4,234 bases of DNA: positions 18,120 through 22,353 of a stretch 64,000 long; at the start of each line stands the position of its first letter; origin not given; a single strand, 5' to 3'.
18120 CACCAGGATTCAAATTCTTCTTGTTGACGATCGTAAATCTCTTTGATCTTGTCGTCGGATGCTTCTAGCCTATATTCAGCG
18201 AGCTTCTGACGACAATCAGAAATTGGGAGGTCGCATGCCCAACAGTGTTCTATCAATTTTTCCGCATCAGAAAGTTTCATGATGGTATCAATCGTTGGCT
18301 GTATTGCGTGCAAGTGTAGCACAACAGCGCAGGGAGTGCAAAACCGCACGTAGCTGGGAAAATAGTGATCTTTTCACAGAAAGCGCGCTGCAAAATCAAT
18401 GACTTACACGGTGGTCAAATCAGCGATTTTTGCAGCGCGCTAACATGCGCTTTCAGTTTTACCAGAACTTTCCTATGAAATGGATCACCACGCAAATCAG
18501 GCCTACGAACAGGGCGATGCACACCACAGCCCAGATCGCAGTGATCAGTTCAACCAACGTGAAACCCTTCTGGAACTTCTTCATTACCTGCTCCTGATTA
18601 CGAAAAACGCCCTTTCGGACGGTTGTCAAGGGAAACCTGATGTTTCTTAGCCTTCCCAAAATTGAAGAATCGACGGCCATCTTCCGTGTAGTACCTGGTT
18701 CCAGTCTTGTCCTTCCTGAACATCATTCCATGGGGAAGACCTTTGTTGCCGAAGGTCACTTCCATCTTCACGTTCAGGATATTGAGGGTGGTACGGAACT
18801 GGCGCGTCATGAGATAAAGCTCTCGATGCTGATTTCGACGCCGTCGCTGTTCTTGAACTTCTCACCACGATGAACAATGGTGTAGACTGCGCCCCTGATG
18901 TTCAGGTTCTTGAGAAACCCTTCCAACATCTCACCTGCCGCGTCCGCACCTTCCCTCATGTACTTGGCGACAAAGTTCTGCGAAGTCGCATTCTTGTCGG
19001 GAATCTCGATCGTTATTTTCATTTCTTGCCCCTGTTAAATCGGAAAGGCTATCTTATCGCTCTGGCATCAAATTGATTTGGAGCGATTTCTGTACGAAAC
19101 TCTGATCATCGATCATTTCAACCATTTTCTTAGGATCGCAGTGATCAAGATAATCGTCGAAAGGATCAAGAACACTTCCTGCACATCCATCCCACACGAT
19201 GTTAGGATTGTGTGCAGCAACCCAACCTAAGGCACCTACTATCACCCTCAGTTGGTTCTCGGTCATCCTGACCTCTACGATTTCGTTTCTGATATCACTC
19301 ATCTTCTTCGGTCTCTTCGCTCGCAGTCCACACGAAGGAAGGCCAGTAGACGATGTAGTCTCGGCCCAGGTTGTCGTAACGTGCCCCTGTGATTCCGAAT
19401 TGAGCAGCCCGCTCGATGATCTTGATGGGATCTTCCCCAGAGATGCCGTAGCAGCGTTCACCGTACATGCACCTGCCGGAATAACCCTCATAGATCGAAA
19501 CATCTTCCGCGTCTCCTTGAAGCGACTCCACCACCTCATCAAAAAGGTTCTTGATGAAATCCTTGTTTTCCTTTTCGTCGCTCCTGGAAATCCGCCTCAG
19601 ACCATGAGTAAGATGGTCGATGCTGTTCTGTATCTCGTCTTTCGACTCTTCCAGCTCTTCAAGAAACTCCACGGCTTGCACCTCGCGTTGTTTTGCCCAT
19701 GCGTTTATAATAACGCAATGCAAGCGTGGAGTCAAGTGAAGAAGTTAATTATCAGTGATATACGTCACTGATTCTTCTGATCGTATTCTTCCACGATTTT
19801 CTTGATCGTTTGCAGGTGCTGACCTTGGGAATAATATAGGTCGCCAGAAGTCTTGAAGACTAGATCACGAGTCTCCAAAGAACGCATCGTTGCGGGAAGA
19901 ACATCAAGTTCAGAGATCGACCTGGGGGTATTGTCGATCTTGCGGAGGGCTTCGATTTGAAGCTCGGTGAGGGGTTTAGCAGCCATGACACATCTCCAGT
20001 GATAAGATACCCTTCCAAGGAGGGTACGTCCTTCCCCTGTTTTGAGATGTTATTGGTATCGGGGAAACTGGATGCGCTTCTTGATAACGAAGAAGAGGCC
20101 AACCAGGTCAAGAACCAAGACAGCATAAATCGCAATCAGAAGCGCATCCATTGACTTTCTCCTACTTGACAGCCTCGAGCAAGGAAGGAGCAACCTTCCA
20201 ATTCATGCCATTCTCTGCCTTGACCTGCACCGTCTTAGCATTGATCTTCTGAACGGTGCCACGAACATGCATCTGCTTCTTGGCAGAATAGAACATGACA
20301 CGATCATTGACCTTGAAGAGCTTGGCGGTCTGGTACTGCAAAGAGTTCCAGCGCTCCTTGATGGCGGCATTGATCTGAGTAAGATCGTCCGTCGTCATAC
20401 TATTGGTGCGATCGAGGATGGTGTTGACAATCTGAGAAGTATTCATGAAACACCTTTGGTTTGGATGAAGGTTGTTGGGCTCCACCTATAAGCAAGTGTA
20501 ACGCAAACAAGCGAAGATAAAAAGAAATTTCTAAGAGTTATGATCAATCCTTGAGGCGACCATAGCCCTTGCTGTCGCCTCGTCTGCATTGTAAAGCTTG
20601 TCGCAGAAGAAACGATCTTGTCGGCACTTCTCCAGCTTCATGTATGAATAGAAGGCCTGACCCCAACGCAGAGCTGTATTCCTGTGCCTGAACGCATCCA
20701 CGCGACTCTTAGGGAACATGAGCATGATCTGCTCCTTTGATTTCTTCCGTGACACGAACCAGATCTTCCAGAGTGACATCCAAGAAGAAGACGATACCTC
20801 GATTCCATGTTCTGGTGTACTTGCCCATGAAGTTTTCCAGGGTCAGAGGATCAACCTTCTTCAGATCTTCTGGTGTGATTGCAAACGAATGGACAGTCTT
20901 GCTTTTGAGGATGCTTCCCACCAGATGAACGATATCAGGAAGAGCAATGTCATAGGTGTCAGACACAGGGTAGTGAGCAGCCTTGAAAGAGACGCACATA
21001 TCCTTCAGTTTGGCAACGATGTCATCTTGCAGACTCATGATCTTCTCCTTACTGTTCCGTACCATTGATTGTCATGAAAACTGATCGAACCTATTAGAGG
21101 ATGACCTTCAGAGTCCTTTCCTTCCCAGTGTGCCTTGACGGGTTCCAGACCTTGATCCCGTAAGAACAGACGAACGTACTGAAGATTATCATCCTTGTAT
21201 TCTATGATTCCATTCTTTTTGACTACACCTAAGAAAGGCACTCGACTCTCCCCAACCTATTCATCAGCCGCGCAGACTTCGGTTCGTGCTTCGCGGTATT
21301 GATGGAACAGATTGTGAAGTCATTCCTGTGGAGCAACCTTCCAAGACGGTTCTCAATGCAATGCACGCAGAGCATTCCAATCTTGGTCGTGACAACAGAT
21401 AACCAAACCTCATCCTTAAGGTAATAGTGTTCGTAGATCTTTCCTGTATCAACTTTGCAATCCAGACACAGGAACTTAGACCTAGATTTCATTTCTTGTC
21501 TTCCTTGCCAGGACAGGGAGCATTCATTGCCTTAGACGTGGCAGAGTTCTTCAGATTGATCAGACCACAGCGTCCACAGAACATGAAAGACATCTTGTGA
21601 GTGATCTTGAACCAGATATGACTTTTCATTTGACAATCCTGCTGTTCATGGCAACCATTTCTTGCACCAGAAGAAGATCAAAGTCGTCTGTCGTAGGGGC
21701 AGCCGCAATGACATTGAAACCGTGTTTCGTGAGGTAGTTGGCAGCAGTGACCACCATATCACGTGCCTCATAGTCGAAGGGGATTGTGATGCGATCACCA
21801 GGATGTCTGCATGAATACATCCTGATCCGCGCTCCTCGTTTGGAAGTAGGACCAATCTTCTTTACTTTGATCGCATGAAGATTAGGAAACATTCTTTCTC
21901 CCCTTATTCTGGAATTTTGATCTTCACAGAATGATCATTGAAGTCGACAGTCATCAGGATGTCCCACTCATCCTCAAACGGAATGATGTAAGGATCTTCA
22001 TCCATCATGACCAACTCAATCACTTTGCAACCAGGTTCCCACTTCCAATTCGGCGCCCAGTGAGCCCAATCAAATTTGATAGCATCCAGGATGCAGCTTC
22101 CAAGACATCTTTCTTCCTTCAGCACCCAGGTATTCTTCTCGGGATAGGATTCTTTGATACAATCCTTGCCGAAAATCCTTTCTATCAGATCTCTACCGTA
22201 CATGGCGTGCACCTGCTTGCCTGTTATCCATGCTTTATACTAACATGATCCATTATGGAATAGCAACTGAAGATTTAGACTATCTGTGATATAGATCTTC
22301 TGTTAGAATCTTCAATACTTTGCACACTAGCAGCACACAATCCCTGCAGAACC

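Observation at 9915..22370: Family of GC-rich intergenic repeats sharing an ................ core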

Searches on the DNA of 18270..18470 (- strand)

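Call 70: search_dna_similar(query=window:18270-18470:-, collection=phages, mode=distant, max_evalue=1, max_rows=10)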
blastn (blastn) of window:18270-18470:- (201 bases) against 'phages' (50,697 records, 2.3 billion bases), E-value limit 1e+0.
No match.

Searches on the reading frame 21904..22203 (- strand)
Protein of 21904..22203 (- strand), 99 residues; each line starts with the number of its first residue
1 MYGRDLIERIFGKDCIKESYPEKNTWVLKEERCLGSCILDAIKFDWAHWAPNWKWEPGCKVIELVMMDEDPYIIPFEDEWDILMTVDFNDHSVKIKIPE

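Call 76: find_homologous_proteins(query=window:21904-22203:-)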
Query window:21904-22203:- (99 aa): 1 proteins with E <= 0.001 among 1 candidates.
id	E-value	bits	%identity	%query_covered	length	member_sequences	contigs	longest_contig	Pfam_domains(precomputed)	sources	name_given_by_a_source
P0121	2.0e-64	233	100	100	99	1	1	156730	-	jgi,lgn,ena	-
